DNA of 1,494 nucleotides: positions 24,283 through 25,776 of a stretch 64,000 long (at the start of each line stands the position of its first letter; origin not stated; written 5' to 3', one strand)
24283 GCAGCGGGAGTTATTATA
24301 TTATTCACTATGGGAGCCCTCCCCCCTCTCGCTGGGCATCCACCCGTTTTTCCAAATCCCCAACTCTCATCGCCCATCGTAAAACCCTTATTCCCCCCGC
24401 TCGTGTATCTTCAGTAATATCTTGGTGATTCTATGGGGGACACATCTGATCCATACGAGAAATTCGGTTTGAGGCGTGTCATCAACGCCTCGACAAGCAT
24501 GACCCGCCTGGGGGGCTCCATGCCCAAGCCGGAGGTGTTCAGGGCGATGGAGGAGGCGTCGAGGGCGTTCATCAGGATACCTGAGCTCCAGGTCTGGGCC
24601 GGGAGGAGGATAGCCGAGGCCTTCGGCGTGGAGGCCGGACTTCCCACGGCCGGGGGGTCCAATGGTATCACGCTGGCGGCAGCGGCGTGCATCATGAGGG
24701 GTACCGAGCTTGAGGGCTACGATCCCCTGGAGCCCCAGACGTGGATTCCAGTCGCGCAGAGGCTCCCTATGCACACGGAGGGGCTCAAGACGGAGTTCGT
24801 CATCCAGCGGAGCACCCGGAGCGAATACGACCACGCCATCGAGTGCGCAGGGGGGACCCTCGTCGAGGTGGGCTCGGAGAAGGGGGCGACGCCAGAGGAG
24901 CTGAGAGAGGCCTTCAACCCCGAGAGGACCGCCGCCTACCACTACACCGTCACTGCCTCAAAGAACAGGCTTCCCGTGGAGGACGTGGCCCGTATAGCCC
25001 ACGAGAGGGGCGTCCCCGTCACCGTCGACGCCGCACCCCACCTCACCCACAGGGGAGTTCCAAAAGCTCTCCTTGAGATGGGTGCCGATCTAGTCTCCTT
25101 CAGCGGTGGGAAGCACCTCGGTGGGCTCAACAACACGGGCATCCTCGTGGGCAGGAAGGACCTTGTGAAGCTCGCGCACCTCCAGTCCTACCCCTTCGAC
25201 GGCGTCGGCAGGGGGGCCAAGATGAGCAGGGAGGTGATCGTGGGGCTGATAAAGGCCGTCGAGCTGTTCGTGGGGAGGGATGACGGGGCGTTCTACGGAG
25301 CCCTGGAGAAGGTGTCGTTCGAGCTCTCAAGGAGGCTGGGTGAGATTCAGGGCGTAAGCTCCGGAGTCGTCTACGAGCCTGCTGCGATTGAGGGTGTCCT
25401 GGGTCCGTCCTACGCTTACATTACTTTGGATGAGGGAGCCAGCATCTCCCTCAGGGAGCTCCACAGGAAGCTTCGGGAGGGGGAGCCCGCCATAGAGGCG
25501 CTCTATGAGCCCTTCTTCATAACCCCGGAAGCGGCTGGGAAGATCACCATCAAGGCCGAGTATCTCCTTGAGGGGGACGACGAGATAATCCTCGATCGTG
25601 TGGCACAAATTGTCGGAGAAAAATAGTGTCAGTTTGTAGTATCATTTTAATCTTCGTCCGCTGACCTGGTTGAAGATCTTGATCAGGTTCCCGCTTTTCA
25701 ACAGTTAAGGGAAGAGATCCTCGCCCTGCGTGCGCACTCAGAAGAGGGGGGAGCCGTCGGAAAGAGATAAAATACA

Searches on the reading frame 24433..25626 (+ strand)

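Call 100: search_protein_families(library=pfam, proteins=[window:24433-25626:+], max_evalue=0.001)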
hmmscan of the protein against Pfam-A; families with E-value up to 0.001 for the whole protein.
window:24433-25626:+ (397 aa): 4 families
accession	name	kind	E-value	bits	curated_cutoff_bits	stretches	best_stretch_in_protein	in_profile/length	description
PF03841.19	SelA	-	2.1e-09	37.4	22.8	1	136-264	108-247/367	L-seryl-tRNA selenium transferase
PF00266.25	Aminotran_5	-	4.4e-08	32.9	21.5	1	148-247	123-220/371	Aminotransferase class-V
PF01053.26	Cys_Met_Meta_PP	-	2.3e-05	23.6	27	1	145-236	118-209/381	Cys/Met metabolism PLP-dependent enzyme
PF01212.27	Beta_elim_lyase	-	0.00014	21.7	27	0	59-251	40-222/288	Beta-eliminating lyase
